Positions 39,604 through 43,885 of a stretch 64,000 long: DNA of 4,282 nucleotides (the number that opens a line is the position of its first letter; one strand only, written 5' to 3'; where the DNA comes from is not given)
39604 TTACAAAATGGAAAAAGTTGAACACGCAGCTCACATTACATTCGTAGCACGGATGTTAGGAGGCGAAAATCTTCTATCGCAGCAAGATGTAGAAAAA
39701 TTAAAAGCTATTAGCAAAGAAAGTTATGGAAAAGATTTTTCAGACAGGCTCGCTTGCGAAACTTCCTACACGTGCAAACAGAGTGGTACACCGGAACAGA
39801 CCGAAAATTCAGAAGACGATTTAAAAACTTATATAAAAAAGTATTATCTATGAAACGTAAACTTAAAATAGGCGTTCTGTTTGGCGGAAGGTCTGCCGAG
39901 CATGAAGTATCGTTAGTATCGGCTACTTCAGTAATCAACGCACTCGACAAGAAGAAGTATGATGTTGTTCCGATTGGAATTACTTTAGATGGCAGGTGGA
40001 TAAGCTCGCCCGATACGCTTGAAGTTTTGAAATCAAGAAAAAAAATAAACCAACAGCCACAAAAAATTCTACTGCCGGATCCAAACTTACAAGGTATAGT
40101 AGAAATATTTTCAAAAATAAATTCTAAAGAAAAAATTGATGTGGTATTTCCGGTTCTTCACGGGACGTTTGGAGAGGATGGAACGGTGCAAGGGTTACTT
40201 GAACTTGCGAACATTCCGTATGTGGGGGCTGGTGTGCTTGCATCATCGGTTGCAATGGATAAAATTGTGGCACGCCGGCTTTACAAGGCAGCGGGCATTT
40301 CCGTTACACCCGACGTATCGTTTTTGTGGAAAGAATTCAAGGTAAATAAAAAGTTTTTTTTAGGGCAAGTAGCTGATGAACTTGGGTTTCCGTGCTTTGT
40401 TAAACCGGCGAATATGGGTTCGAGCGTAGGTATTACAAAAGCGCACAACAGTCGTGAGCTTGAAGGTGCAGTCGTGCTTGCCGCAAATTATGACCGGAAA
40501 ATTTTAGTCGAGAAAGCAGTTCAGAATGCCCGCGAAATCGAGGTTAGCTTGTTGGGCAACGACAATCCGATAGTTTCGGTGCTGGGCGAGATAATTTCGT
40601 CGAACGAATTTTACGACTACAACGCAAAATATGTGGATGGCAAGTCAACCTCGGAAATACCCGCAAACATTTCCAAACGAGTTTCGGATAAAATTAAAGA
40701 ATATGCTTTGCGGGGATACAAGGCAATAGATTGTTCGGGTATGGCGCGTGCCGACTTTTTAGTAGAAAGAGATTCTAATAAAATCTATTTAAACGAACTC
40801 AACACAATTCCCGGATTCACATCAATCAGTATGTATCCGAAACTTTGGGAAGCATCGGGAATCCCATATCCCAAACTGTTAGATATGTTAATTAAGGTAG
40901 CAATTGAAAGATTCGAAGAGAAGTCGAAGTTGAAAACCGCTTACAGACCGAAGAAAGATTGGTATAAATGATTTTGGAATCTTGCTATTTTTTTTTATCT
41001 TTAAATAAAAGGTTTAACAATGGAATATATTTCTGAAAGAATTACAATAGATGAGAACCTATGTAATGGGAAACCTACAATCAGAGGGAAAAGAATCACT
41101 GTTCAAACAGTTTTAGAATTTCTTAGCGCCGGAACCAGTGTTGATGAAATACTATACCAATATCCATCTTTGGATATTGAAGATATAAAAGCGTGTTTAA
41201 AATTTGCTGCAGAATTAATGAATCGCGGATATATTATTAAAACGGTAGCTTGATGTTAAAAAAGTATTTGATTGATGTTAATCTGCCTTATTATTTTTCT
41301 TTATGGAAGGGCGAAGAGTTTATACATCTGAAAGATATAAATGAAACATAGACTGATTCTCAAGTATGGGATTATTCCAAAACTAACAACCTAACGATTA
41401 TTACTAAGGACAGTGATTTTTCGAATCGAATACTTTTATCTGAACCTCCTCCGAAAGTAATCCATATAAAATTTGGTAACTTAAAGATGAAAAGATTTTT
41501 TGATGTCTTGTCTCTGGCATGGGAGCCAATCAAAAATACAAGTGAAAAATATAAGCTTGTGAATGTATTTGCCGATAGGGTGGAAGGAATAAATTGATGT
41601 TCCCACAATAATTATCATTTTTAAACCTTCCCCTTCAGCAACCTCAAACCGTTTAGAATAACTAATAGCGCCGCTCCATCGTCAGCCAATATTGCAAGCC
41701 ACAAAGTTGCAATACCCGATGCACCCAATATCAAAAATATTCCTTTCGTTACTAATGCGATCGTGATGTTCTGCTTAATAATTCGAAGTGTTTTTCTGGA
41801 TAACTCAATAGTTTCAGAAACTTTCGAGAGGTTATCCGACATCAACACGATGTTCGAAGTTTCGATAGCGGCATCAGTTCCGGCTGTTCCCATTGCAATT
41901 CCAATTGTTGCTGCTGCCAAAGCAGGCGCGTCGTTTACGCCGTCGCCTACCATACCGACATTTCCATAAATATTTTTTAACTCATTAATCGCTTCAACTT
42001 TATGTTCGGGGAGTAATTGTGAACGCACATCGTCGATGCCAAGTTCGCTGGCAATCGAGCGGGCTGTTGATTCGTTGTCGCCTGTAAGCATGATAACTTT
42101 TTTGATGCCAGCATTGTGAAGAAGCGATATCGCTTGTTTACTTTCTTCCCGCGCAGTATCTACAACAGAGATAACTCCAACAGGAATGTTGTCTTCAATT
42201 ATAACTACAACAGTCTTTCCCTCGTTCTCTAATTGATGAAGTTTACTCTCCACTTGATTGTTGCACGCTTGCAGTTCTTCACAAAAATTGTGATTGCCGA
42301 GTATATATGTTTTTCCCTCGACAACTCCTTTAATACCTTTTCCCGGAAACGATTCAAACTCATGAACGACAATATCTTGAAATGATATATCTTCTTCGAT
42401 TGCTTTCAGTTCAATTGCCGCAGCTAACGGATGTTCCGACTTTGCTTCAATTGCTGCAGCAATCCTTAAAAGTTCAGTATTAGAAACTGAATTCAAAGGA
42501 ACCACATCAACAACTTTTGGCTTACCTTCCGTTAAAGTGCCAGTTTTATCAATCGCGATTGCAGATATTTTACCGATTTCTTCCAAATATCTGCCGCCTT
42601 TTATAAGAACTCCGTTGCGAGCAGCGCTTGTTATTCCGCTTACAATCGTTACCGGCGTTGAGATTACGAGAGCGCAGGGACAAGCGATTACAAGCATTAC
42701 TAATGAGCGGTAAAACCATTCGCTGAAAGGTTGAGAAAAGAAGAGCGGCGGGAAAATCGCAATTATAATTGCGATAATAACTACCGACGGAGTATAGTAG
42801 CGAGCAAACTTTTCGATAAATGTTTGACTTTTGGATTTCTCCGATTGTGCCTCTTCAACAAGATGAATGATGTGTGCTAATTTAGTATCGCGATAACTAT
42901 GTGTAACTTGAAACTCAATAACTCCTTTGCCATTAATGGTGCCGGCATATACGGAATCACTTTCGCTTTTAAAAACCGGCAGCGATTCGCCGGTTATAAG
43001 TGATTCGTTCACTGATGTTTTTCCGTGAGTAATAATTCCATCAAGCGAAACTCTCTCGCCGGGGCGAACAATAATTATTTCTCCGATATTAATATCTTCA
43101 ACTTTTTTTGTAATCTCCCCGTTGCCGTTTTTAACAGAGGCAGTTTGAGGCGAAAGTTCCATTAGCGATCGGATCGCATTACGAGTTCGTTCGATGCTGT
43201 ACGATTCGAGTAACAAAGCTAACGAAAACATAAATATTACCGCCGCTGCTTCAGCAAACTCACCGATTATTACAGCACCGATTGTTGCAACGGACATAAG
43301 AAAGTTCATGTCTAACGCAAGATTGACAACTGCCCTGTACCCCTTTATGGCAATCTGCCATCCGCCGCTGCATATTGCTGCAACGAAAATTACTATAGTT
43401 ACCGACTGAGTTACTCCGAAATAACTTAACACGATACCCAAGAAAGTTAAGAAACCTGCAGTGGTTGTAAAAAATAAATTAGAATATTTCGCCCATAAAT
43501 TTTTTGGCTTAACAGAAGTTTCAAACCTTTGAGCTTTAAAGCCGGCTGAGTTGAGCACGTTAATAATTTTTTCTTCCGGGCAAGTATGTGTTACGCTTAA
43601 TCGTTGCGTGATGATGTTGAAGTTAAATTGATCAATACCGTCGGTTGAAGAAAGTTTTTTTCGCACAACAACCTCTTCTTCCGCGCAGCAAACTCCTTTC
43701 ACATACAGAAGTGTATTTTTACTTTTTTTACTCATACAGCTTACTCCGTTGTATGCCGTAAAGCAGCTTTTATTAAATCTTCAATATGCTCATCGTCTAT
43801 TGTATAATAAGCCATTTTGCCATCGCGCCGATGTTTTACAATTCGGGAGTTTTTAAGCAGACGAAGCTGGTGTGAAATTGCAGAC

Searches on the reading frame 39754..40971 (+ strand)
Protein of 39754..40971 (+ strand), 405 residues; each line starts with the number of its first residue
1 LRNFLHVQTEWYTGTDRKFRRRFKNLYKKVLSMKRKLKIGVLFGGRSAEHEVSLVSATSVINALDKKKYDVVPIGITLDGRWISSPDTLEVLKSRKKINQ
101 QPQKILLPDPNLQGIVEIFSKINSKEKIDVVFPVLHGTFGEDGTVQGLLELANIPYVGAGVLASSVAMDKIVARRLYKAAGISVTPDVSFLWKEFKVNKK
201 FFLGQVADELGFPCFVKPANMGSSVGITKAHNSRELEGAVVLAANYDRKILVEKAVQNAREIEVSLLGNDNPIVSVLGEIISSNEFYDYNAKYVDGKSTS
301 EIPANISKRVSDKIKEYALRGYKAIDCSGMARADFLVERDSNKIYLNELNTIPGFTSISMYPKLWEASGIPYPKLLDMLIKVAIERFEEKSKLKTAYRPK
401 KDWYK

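Call 51: search_protein_families(library=pfam, proteins=[window:39754-40971:+], max_evalue=0.0001)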
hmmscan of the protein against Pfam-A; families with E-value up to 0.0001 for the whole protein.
window:39754-40971:+ (405 aa): 4 families
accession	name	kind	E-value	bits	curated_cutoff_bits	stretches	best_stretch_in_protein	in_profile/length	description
PF07478.18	Dala_Dala_lig_C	-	1.8e-71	240.3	24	1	176-381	1-204/204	D-ala D-ala ligase C-terminus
PF01820.27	Dala_Dala_lig_N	-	7e-41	140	34.6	1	38-159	1-121/121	D-ala D-ala ligase N-terminus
PF02786.22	CPSase_L_D2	-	1.5e-12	47.9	19.8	1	169-351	1-178/211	Carbamoyl-phosphate synthase L chain, ATP binding domain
PF02222.28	ATP-grasp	-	7.7e-07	29.4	27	1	203-349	22-159/179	ATP-grasp domain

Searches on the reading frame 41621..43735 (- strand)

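Call 51: search_protein_families(library=pfam, proteins=[window:41621-43735:-], max_evalue=0.0001)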
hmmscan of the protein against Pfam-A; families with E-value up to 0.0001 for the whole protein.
window:41621-43735:- (704 aa): 3 families
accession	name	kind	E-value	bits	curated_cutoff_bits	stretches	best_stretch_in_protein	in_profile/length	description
PF00122.25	E1-E2_ATPase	-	3.6e-54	183.5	28.1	1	193-374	1-181/181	E1-E2 ATPase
PF00702.32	Hydrolase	-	1e-35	124.3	26.4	1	390-609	1-190/191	haloacid dehalogenase-like hydrolase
PF00403.32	HMA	-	2.7e-05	24.9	24.8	1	10-67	2-62/62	Heavy-metal-associated domain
